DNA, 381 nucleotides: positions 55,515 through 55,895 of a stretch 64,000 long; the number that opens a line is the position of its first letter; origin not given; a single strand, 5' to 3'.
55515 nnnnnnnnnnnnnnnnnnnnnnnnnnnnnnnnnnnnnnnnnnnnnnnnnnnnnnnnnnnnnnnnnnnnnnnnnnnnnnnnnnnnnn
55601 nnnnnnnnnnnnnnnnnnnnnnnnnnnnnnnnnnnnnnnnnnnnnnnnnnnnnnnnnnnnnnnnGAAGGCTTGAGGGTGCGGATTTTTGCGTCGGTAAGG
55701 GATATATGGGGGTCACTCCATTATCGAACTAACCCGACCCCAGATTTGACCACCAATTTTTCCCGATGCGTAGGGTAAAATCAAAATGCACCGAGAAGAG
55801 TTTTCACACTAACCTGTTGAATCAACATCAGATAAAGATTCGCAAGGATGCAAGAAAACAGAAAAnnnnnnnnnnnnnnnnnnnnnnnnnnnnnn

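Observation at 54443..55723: HPI integrase appears to lack a usable start codon (ATA where the initiator is expected)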

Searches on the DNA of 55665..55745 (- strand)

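Call 6: search_dna_similar(query=window:55665-55745:-, collection=ecoli_genomes, mode=near, max_rows=30, rows=spread)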
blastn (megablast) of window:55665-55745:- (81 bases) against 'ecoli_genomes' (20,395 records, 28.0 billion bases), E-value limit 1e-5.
Records with a match: 2211; places in all: 2490; records where one place covers at least 80% of the query: 2211.
Genomes with a match: 2211 of 5426; with a place that covers at least 80% of the query: 2211. Places per genome that has any: lowest 1, median 1, highest 2. On chromosomes: 2489 places; on plasmids: 1.
Best place of each record, by identity: >=99% 41; 95-99% 2148; 90-95% 22.
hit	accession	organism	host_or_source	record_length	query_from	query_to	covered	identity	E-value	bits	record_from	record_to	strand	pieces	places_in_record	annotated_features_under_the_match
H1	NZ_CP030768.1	Escherichia coli strain 2017C-4173W12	missing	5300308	1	81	100%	100.0%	6e-34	150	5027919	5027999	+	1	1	tyrosine-type recombinase/integrase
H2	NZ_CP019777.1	Escherichia coli NU14 strain NU14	Homo sapiens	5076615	1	81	100%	98.8%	3e-32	145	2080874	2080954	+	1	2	tyrosine-type recombinase/integrase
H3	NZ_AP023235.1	Escherichia coli strain YJ6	Homo sapiens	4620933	1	81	100%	98.8%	3e-32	145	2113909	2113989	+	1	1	Arm DNA-binding domain-containing protein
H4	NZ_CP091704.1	Escherichia coli strain KGu016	river water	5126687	1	81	100%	98.8%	3e-32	145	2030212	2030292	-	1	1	tyrosine-type recombinase/integrase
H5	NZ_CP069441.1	Escherichia coli strain FDAARGOS_1261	Homo sapiens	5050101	1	81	100%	98.8%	3e-32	145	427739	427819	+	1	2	tyrosine-type recombinase/integrase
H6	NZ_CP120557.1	Escherichia coli strain B771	Homo sapiens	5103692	1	81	100%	98.8%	3e-32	145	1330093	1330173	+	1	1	tyrosine-type recombinase/integrase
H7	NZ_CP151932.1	Escherichia coli strain 8178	Mus musculus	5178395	1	81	100%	98.8%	3e-32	145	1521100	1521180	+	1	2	integrase arm-type DNA-binding domain-containing protein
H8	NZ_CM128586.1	Escherichia coli strain 300444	Homo sapiens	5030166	1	81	100%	98.8%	3e-32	145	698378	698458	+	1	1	tyrosine-type recombinase/integrase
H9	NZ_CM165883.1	Escherichia coli strain N61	Homo sapiens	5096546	1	81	100%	98.8%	3e-32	145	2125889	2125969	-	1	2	tyrosine-type recombinase/integrase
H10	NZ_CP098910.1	Escherichia coli strain CUVET19-970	Canis lupus familiaris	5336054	1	81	100%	98.8%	3e-32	145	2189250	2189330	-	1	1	tyrosine-type recombinase/integrase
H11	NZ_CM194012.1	Escherichia coli strain KUEC74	Homo sapiens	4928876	1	81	100%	98.8%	3e-32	145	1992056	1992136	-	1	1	tyrosine-type recombinase/integrase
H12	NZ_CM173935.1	Escherichia coli strain E1624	Homo sapiens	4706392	1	81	100%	98.8%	3e-32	145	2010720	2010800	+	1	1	tyrosine-type recombinase/integrase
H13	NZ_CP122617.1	Escherichia coli strain ETEC4091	Sus scrofa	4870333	1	81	100%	97.5%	1e-30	139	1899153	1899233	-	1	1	tyrosine-type recombinase/integrase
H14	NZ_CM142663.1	Escherichia coli strain UID2309220013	Homo sapiens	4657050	1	81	100%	97.5%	1e-30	139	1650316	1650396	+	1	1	tyrosine-type recombinase/integrase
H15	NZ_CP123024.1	Escherichia coli strain 20-16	Homo sapiens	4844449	1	81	100%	96.3%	6e-29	134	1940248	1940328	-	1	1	tyrosine-type recombinase/integrase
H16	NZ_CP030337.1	Escherichia coli strain AR_451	missing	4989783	1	81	100%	95.1%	3e-27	128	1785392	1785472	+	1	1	tyrosine-type recombinase/integrase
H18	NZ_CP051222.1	Escherichia coli strain SCZE5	swine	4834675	1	81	100%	95.1%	3e-27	128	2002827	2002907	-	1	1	tyrosine-type recombinase/integrase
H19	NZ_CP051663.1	Escherichia coli strain 1162invT2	Homo sapiens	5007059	1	81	100%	95.1%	3e-27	128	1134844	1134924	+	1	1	tyrosine-type recombinase/integrase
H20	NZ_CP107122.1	Escherichia coli strain S9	human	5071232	1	81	100%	95.1%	3e-27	128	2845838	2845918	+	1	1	tyrosine-type recombinase/integrase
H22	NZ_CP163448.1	Escherichia coli O102:H6 strain M2021_10044824_1_E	pork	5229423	1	81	100%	95.1%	3e-27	128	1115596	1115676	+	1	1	tyrosine-type recombinase/integrase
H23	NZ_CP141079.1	Escherichia coli strain KE54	Homo sapiens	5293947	1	81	100%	95.1%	3e-27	128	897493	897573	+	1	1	tyrosine-type recombinase/integrase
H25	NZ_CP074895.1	Escherichia coli strain 2009C_3689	Homo sapiens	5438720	1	81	100%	95.1%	3e-27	128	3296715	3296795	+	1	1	tyrosine-type recombinase/integrase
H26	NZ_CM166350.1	Escherichia coli strain CH4793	Homo sapiens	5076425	1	81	100%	95.1%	3e-27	128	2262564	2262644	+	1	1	tyrosine-type recombinase/integrase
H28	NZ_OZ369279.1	Escherichia coli strain Esc25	not applicable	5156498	1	81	100%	95.1%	3e-27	128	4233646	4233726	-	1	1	tyrosine-type recombinase/integrase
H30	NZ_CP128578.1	Escherichia coli strain VG38-53E1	calf box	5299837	1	78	96%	92.3%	3e-22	111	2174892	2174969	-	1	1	tyrosine-type recombinase/integrase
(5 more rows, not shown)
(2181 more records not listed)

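Call 7: get_annotated_region(hit=H1, flank=2500)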
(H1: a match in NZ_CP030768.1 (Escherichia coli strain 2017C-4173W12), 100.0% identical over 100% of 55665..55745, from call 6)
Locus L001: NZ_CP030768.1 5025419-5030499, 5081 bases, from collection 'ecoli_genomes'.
description: Escherichia coli strain 2017C-4173W12 chromosome, complete genome
organism: Escherichia coli strain 2017C-4173W12 (NCBI taxid 562)
replicon: chromosome; assembly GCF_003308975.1
host: missing; source: missing; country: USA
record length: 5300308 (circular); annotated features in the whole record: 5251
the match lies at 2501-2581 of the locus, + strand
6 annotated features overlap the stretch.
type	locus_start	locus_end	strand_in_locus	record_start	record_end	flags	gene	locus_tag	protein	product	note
CDS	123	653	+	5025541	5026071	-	yodB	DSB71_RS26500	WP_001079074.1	cytochrome b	-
tRNA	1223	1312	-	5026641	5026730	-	-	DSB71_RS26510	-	tRNA-Ser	-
CDS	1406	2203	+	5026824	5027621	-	mtfA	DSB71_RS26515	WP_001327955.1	DgsA anti-repressor MtfA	-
tRNA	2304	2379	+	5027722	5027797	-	-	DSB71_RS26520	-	tRNA-Asn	-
CDS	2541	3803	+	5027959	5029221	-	-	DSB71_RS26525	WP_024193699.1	tyrosine-type recombinase/integrase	-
CDS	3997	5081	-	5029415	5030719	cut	ybtS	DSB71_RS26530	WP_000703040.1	yersiniabactin biosynthesis salicylate synthase Irp9/YbtS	-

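Call 8: get_annotated_region(hit=H2, flank=2500)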
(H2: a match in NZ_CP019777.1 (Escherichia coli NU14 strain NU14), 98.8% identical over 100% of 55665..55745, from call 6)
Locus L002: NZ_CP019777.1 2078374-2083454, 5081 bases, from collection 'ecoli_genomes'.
description: Escherichia coli NU14 chromosome, complete genome
organism: Escherichia coli NU14 strain NU14 (NCBI taxid 569579)
replicon: chromosome; assembly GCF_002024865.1
host: Homo sapiens; source: urine; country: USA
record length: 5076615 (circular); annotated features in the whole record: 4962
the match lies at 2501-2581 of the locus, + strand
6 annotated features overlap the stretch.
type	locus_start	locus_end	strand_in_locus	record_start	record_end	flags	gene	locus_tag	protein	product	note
CDS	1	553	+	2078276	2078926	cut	zinT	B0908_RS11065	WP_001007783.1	metal-binding protein ZinT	-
tRNA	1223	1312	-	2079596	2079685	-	-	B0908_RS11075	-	tRNA-Ser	-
CDS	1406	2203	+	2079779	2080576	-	mtfA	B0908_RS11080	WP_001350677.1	DgsA anti-repressor MtfA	-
tRNA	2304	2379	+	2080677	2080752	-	-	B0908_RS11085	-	tRNA-Asn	-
CDS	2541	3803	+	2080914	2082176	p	-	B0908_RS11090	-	tyrosine-type recombinase/integrase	internal stop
CDS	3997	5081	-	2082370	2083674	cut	ybtS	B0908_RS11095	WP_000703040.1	yersiniabactin biosynthesis salicylate synthase Irp9/YbtS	-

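Call 9: get_annotated_region(hit=H3, flank=2500)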
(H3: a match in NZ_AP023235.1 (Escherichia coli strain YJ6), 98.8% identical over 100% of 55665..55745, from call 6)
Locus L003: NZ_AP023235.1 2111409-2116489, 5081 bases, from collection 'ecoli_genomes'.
description: Escherichia coli strain YJ6 chromosome, complete genome
organism: Escherichia coli strain YJ6 (NCBI taxid 562)
replicon: chromosome; assembly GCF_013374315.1
host: Homo sapiens; source: -; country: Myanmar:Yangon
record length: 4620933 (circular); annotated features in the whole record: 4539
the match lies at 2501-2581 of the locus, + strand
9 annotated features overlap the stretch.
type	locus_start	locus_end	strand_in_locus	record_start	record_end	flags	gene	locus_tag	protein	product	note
CDS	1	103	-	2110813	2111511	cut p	-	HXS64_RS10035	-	IS1 family transposase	frameshifted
CDS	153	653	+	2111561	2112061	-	yodB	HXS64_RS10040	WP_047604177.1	cytochrome b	-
tRNA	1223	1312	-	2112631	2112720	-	-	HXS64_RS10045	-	tRNA-Ser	-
CDS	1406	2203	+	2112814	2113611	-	mtfA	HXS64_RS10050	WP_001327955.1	DgsA anti-repressor MtfA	-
tRNA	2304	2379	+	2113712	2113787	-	-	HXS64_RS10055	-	tRNA-Asn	-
CDS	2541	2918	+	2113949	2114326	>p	-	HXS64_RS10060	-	Arm DNA-binding domain-containing protein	incomplete; partial in the middle of a contig; missing C-terminus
CDS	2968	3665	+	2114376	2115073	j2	-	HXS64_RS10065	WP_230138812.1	IS1 family transposase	programmed frameshift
CDS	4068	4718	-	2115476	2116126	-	zinT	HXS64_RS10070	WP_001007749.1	metal-binding protein ZinT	-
CDS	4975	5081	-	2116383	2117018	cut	msrQ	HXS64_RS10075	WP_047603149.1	protein-methionine-sulfoxide reductase heme-binding subunit MsrQ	-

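Call 11: get_annotated_region(hit=H16, flank=2500)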
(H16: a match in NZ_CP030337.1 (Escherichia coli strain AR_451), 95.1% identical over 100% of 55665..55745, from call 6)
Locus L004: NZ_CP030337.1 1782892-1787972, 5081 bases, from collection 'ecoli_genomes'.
description: Escherichia coli strain AR_451 chromosome, complete genome
organism: Escherichia coli strain AR_451 (NCBI taxid 562)
replicon: chromosome; assembly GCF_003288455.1
host: missing; source: missing; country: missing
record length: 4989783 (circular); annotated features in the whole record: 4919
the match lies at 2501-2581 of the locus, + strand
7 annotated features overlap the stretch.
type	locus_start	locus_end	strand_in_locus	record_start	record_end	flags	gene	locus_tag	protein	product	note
CDS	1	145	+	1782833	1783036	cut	-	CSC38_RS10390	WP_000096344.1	DUF4224 domain-containing protein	-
CDS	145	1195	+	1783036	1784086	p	-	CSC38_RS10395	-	tyrosine-type recombinase/integrase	frameshifted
tRNA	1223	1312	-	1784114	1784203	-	-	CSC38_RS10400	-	tRNA-Ser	-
CDS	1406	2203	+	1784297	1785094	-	mtfA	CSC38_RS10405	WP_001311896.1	DgsA anti-repressor MtfA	-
tRNA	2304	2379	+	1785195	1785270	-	-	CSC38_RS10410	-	tRNA-Asn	-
CDS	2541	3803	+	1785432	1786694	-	-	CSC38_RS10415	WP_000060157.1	tyrosine-type recombinase/integrase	-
CDS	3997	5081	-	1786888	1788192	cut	ybtS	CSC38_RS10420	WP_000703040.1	yersiniabactin biosynthesis salicylate synthase Irp9/YbtS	-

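Call 12: get_annotated_region(hit=H13, flank=2500)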
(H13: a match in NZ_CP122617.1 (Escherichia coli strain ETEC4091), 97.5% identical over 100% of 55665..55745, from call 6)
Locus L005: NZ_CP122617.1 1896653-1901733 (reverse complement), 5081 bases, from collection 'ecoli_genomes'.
description: Escherichia coli strain ETEC4091 chromosome, complete genome
organism: Escherichia coli strain ETEC4091 (NCBI taxid 562)
replicon: chromosome; assembly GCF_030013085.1
host: Sus scrofa; source: feces; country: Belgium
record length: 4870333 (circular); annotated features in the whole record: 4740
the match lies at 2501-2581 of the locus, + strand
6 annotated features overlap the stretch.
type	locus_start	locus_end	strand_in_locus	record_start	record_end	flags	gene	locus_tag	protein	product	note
CDS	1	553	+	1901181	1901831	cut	zinT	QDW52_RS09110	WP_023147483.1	metal-binding protein ZinT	-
tRNA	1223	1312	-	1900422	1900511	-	-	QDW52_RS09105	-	tRNA-Ser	-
CDS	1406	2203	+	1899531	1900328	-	mtfA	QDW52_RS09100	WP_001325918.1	DgsA anti-repressor MtfA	-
tRNA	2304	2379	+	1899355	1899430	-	-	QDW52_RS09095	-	tRNA-Asn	-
CDS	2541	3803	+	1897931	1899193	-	-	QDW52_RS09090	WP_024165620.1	tyrosine-type recombinase/integrase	-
CDS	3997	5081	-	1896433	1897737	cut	ybtS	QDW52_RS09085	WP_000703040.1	yersiniabactin biosynthesis salicylate synthase Irp9/YbtS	-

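Call 13: get_annotated_region(hit=H30, flank=2500)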
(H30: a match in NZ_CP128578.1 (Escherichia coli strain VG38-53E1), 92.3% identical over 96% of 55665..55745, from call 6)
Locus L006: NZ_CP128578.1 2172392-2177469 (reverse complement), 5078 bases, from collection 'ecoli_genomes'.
description: Escherichia coli strain VG38-53E1 chromosome, complete genome
organism: Escherichia coli strain VG38-53E1 (NCBI taxid 562)
replicon: chromosome; assembly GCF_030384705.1
host: -; source: calf box; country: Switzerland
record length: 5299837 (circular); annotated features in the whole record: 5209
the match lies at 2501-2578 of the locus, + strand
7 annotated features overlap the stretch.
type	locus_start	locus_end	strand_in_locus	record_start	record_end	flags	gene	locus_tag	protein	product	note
CDS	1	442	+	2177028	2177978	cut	cbl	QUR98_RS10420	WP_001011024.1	HTH-type transcriptional regulator Cbl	-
tRNA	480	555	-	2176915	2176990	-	-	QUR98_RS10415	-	tRNA-Asn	-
CDS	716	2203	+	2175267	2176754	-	yeeO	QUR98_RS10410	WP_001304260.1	toxic metabolite efflux MATE transporter YeeO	-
tRNA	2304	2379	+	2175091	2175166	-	-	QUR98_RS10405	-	tRNA-Asn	-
CDS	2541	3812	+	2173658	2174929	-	-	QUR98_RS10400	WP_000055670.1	tyrosine-type recombinase/integrase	-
CDS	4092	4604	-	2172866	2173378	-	clbS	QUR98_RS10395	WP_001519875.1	colibactin self-protection protein ClbS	-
CDS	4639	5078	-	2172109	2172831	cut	clbQ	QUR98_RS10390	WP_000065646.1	colibactin biosynthesis thioesterase ClbQ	-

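Call 14: get_annotated_region(hit=H4, flank=2500)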
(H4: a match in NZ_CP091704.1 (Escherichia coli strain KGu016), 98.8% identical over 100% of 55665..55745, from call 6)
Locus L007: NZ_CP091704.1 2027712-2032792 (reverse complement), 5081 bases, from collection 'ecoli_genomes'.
description: Escherichia coli strain KGu016 chromosome, complete genome
organism: Escherichia coli strain KGu016 (NCBI taxid 562)
replicon: chromosome; assembly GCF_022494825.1
host: -; source: river water; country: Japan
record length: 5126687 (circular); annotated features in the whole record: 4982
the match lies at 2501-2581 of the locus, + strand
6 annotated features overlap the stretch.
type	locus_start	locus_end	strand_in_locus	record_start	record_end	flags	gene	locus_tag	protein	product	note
CDS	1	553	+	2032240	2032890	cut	zinT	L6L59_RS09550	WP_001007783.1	metal-binding protein ZinT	-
tRNA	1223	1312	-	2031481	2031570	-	-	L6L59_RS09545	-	tRNA-Ser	-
CDS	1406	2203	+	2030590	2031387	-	mtfA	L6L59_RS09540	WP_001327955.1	DgsA anti-repressor MtfA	-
tRNA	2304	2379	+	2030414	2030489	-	-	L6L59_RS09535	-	tRNA-Asn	-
CDS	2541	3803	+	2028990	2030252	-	-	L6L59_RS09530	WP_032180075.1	tyrosine-type recombinase/integrase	-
CDS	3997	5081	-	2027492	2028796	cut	ybtS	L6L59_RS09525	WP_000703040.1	yersiniabactin biosynthesis salicylate synthase Irp9/YbtS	-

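Call 16: search_dna_similar(query=window:55687-55719:-, collection=ecoli_genomes, mode=near, max_evalue=1, max_rows=5)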
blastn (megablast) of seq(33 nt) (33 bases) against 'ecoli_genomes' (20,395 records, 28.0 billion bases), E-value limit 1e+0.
Records with a match: 920; places in all: 920; records where one place covers at least 80% of the query: 920.
Genomes with a match: 920 of 5426; with a place that covers at least 80% of the query: 920. Places per genome that has any: lowest 1, median 1, highest 1. On chromosomes: 920 places; on plasmids: 0.
Best place of each record, by identity: >=99% 897; 95-99% 23.
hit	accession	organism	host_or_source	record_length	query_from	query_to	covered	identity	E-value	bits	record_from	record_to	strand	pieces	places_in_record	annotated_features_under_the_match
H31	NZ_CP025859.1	Escherichia coli strain 504239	Homo sapiens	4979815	1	33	100%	100.0%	4e-8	62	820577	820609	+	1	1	tyrosine-type recombinase/integrase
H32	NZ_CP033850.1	Escherichia coli strain FDAARGOS_497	Homo sapiens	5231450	1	33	100%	100.0%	4e-8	62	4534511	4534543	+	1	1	tyrosine-type recombinase/integrase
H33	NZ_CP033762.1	Escherichia coli strain FDAARGOS_536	Homo sapiens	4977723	1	33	100%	100.0%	4e-8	62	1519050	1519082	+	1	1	tyrosine-type recombinase/integrase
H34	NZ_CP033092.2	Escherichia coli DSM 30083 = JCM 1649 = ATCC 11775 strain ...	-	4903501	1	33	100%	100.0%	4e-8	62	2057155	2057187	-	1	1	tyrosine-type recombinase/integrase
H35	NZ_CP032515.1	Escherichia coli strain 118UI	Homo sapiens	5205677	1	33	100%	100.0%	4e-8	62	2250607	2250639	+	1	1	tyrosine-type recombinase/integrase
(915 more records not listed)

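Call 20: get_annotated_region(hit=H20, flank=1400)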
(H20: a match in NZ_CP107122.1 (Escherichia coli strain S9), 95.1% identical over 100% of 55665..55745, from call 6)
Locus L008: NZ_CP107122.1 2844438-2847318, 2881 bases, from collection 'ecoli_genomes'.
description: Escherichia coli strain S9 chromosome, complete genome
organism: Escherichia coli strain S9 (NCBI taxid 562)
replicon: chromosome; assembly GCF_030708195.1
host: -; source: human; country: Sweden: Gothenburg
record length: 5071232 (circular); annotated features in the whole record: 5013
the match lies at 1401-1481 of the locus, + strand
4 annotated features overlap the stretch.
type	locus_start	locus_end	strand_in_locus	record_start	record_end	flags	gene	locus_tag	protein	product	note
tRNA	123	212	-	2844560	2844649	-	-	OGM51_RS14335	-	tRNA-Ser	-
CDS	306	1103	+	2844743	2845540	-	mtfA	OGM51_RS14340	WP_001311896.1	DgsA anti-repressor MtfA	-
tRNA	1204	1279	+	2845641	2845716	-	-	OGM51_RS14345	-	tRNA-Asn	-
CDS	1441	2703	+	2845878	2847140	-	-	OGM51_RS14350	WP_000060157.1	tyrosine-type recombinase/integrase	-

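Call 21: get_annotated_region(hit=H25, flank=1400)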
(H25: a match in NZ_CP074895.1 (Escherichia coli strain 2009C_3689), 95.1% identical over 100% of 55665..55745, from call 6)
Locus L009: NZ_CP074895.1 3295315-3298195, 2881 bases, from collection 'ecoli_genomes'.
description: Escherichia coli strain 2009C_3689 chromosome, complete genome
organism: Escherichia coli strain 2009C_3689 (NCBI taxid 562)
replicon: chromosome; assembly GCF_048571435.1
host: Homo sapiens; source: missing; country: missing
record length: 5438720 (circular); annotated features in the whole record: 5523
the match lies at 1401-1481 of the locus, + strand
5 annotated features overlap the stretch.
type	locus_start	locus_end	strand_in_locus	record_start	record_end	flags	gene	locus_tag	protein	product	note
tRNA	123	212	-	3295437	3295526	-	-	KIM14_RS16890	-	tRNA-Ser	-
CDS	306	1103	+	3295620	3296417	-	mtfA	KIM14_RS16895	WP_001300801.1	DgsA anti-repressor MtfA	-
tRNA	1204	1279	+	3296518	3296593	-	-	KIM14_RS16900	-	tRNA-Asn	-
CDS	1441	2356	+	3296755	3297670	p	-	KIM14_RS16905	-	tyrosine-type recombinase/integrase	frameshifted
CDS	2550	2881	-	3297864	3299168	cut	ybtS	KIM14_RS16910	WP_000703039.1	yersiniabactin biosynthesis salicylate synthase Irp9/YbtS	-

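Call 22: get_annotated_region(hit=H15, flank=1400)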
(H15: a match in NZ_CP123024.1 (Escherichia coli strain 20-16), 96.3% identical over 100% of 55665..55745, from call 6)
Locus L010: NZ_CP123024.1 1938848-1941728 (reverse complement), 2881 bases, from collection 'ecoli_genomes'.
description: Escherichia coli strain 20-16 chromosome, complete genome
organism: Escherichia coli strain 20-16 (NCBI taxid 562)
replicon: chromosome; assembly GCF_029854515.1
host: Homo sapiens; source: urine; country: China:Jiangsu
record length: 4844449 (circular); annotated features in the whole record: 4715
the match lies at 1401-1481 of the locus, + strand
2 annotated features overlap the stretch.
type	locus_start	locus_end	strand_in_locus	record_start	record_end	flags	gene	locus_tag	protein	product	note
CDS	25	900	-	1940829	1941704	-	-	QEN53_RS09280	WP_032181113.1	DUF6387 family protein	-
CDS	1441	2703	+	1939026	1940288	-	-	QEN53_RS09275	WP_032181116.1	tyrosine-type recombinase/integrase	-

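Call 23: get_annotated_region(hit=H28, flank=1400)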
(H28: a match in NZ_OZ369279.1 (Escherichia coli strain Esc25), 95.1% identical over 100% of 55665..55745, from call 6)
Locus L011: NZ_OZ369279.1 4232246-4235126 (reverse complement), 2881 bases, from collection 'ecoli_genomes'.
description: Escherichia coli strain Esc25 isolate Esc25 chromosome 1, complete sequence
organism: Escherichia coli strain Esc25 (NCBI taxid 562)
replicon: chromosome; assembly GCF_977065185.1
host: not applicable; source: not applicable; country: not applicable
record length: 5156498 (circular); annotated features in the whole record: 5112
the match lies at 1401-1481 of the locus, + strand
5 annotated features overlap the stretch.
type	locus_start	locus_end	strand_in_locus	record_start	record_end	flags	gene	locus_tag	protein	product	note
CDS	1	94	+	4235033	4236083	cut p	-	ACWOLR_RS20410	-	tyrosine-type recombinase/integrase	frameshifted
tRNA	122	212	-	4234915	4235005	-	-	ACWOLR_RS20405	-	tRNA-Ser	-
CDS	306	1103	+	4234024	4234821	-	mtfA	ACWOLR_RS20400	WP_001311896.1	DgsA anti-repressor MtfA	-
tRNA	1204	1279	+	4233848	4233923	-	-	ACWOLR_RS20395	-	tRNA-Asn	-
CDS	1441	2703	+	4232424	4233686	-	-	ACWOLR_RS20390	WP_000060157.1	tyrosine-type recombinase/integrase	-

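Call 66: get_annotated_region(hit=H14, flank=1400)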
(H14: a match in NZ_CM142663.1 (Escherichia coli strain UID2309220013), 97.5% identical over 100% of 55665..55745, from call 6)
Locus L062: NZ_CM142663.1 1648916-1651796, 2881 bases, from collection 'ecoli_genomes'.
description: Escherichia coli strain UID2309220013 chromosome, whole genome shotgun sequence
organism: Escherichia coli strain UID2309220013 (NCBI taxid 562)
replicon: chromosome; assembly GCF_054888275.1
host: Homo sapiens; source: blood; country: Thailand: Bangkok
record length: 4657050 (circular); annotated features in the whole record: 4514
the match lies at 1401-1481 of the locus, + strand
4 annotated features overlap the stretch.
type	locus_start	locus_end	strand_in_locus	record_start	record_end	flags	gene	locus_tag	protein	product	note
tRNA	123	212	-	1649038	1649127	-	-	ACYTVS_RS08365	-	tRNA-Ser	-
CDS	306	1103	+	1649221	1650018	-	mtfA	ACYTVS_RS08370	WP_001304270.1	DgsA anti-repressor MtfA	-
tRNA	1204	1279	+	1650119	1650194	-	-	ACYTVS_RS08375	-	tRNA-Asn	-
CDS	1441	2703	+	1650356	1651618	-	-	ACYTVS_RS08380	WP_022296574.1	tyrosine-type recombinase/integrase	-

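Call 67: get_annotated_region(hit=H22, flank=1400)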
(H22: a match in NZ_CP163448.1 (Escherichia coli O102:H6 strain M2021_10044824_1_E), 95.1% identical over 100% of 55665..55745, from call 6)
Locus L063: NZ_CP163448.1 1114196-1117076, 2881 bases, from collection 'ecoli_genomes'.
description: Escherichia coli O102:H6 strain M2021_10044824_1_E chromosome, complete genome
organism: Escherichia coli O102:H6 strain M2021_10044824_1_E (NCBI taxid 3065859)
replicon: chromosome; assembly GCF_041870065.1
host: -; source: pork; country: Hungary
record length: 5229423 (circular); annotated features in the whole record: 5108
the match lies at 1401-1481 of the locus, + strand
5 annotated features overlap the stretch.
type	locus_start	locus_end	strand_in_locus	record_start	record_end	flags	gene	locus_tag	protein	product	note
tRNA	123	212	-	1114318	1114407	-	-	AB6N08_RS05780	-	tRNA-Ser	-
CDS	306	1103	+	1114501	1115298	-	mtfA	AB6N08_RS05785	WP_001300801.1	DgsA anti-repressor MtfA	-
tRNA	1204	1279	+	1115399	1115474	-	-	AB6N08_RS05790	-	tRNA-Asn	-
CDS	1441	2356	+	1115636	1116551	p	-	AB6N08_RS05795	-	tyrosine-type recombinase/integrase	frameshifted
CDS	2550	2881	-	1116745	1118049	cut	ybtS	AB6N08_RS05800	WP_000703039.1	yersiniabactin biosynthesis salicylate synthase Irp9/YbtS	-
